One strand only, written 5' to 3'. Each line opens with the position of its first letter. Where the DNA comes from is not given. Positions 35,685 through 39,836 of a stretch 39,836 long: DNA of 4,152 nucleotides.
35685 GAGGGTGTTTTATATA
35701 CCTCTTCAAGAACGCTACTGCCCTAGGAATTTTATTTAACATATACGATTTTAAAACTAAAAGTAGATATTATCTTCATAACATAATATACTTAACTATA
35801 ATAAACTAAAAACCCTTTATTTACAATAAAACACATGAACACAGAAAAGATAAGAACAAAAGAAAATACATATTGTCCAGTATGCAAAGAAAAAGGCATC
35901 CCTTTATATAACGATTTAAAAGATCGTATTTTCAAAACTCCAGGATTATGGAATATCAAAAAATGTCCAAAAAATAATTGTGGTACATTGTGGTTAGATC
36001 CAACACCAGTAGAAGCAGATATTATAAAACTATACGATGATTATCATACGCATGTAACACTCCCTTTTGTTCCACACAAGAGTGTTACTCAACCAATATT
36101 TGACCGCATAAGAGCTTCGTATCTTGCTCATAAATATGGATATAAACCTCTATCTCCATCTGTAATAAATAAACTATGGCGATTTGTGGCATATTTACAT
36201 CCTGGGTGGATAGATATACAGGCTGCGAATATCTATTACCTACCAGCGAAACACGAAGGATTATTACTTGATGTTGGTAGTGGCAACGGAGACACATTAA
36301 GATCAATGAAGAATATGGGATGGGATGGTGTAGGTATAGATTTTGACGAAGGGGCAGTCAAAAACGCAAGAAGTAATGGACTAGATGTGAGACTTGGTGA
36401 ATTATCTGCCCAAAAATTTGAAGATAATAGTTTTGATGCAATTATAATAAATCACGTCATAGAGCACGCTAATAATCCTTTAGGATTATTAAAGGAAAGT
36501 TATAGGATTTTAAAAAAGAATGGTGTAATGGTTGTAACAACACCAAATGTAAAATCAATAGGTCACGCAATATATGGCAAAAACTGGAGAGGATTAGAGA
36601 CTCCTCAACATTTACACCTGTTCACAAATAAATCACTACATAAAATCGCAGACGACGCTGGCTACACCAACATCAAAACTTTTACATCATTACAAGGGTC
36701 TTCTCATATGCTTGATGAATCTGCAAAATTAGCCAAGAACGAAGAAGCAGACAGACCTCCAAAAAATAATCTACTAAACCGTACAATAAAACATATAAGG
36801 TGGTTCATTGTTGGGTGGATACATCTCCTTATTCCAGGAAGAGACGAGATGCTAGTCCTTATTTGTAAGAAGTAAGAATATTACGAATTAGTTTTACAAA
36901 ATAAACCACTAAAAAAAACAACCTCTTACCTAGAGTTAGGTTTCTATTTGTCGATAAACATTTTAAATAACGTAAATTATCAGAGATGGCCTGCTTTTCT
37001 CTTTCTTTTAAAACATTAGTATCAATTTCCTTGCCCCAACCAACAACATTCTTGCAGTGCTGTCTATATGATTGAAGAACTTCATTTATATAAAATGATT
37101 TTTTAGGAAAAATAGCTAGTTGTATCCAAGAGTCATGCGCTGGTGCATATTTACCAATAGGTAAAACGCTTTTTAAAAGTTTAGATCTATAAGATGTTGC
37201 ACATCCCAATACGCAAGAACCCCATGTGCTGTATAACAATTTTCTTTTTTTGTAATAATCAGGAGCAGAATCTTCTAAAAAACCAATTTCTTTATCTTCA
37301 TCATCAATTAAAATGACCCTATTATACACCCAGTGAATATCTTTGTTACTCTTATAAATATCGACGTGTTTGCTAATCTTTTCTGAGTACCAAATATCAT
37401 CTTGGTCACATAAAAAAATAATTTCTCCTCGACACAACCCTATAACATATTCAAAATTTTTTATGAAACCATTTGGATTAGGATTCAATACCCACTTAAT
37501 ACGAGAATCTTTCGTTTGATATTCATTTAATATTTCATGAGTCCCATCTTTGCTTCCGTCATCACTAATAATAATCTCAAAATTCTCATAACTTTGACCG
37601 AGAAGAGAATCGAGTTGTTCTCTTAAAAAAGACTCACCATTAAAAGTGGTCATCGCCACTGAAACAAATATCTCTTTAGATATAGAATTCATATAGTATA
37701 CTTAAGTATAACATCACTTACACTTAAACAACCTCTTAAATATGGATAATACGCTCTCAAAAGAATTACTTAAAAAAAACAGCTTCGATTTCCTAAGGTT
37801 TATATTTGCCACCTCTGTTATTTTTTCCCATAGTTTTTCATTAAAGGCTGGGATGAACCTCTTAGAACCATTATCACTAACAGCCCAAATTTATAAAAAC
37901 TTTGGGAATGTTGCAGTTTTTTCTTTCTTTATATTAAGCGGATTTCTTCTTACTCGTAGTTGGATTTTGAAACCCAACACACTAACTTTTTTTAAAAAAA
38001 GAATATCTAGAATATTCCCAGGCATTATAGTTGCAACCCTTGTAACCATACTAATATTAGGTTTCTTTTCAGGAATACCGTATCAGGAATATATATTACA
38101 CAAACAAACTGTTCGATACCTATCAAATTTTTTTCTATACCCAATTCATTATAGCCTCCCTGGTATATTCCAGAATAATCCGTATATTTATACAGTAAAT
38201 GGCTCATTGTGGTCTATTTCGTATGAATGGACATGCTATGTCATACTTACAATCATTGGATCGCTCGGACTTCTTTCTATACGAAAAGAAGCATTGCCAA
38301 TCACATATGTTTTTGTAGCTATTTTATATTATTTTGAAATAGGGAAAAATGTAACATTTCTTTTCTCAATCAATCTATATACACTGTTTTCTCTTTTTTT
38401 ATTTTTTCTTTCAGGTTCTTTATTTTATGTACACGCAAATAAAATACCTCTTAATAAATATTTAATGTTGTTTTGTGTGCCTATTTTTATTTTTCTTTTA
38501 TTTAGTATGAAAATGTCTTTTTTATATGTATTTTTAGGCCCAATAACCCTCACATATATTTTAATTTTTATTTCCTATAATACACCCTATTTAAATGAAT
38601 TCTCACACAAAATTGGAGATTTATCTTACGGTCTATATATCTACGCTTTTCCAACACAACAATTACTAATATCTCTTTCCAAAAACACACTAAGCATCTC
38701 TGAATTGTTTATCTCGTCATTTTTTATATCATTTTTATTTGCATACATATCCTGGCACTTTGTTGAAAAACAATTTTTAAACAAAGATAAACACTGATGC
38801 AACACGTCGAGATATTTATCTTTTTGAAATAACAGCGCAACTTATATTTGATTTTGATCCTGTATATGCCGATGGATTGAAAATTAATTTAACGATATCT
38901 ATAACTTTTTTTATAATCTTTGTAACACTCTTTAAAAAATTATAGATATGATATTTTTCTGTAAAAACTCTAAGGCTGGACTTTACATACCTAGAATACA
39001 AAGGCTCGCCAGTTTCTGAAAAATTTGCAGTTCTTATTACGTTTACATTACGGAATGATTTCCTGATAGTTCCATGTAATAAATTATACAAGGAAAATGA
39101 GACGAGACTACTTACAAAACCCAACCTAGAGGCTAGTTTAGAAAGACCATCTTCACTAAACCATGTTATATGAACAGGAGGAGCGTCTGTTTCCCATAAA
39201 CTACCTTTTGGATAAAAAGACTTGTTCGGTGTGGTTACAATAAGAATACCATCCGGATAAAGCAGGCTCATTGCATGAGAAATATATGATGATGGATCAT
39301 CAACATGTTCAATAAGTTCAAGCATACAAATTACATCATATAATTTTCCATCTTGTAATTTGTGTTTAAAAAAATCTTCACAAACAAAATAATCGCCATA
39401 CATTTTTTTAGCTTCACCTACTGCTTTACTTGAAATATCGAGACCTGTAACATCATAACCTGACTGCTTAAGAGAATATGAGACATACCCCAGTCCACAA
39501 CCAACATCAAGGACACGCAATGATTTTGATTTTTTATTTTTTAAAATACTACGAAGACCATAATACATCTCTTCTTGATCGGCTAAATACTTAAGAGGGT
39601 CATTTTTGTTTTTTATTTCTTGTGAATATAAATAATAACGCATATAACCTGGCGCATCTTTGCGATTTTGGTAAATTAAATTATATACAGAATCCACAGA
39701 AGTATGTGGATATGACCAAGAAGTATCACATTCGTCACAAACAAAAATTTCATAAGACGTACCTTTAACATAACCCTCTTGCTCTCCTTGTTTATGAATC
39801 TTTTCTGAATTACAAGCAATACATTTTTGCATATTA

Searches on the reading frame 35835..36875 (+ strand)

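Call 29: search_protein_families(library=pfam, max_evalue=0.01, proteins=[window:35835-36875:+])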
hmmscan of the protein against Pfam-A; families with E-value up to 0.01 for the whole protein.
window:35835-36875:+ (346 aa): 8 families
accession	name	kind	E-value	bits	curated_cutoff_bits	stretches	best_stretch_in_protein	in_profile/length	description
PF13489.12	Methyltransf_23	-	4.7e-25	88.7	27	1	139-281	21-163/164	Methyltransferase domain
PF08241.18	Methyltransf_11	-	1.7e-19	70.7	21.2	1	145-234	1-95/95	Methyltransferase domain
PF13847.12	Methyltransf_31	-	8.1e-14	52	27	1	144-239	7-114/145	Methyltransferase domain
PF13649.12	Methyltransf_25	-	2.1e-13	51.2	27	1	145-230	2-97/97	Methyltransferase domain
PF08242.18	Methyltransf_12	-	6.6e-13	49.6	30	1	145-231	1-97/98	Methyltransferase domain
PF07021.18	MetW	-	1.3e-11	44.9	21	1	144-238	17-111/193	Methionine biosynthesis protein MetW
PF01209.24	Ubie_methyltran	-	0.00058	19.7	20.1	1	144-234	51-151/233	ubiE/COQ5 methyltransferase family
PF07942.18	CARME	-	0.0029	17.4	27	1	175-237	139-202/268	Carnosine N-methyltransferase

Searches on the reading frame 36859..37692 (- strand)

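Call 29: search_protein_families(library=pfam, max_evalue=0.01, proteins=[window:36859-37692:-])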
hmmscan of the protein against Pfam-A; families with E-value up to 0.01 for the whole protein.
window:36859-37692:- (277 aa): 3 families
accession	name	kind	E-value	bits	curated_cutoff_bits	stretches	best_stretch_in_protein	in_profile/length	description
PF00535.33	Glycos_transf_2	-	1.4e-29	103.7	23.3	1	11-175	1-166/168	Glycosyl transferase family 2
PF13641.12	Glyco_tranf_2_3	-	6.6e-10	39.8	27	1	10-113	3-111/230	Glycosyltransferase like family 2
PF10111.15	Glyco_tranf_2_2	-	1.7e-05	24.9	27.3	1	18-157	10-157/276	Glycosyltransferase like family 2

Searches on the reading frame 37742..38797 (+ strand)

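Call 29: search_protein_families(library=pfam, max_evalue=0.01, proteins=[window:37742-38797:+])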
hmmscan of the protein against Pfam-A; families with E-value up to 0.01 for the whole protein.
window:37742-38797:+ (351 aa): 1 family
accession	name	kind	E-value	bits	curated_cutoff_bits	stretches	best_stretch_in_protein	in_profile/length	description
PF01757.29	Acyl_transf_3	-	9.5e-19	68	31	1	13-337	2-324/326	Acyltransferase domain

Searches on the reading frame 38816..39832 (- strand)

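Call 29: search_protein_families(library=pfam, max_evalue=0.01, proteins=[window:38816-39832:-])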
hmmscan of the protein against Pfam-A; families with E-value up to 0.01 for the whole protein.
window:38816-39832:- (338 aa): 13 families
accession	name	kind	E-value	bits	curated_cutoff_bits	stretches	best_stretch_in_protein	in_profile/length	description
PF13489.12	Methyltransf_23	-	1e-24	87.5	27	1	100-239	19-159/164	Methyltransferase domain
PF08241.18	Methyltransf_11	-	5.8e-16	59.3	21.2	1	108-199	1-95/95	Methyltransferase domain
PF08242.18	Methyltransf_12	-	1.1e-13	52.2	30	1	108-197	1-98/98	Methyltransferase domain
PF13847.12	Methyltransf_31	-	8.5e-13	48.7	27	1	102-203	2-113/145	Methyltransferase domain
PF13649.12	Methyltransf_25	-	1.7e-12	48.3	27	1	107-195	1-97/97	Methyltransferase domain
PF05175.20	MTS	-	2e-05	24.7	23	1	98-145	28-75/170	Methyltransferase small domain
PF13679.12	Methyltransf_32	-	0.00013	22.4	27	1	93-144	13-72/143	Methyltransferase domain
PF07757.19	AdoMet_MTase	-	0.0002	22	27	1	72-137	28-95/115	Predicted AdoMet-dependent methyltransferase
PF02353.26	CMAS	-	0.00044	20.1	27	1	105-201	64-166/273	Mycolic acid cyclopropane synthetase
PF05724.17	TPMT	-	0.00077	19.6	26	1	85-157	18-93/218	Thiopurine S-methyltransferase (TPMT)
PF03848.20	TehB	-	0.0014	18.5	20.4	1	103-141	30-68/193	Tellurite resistance protein TehB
PF07021.18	MetW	-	0.0065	16.6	21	1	104-188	14-99/193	Methionine biosynthesis protein MetW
PF01739.24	CheR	-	0.0075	16.2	27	0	96-144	24-83/195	CheR methyltransferase, SAM binding domain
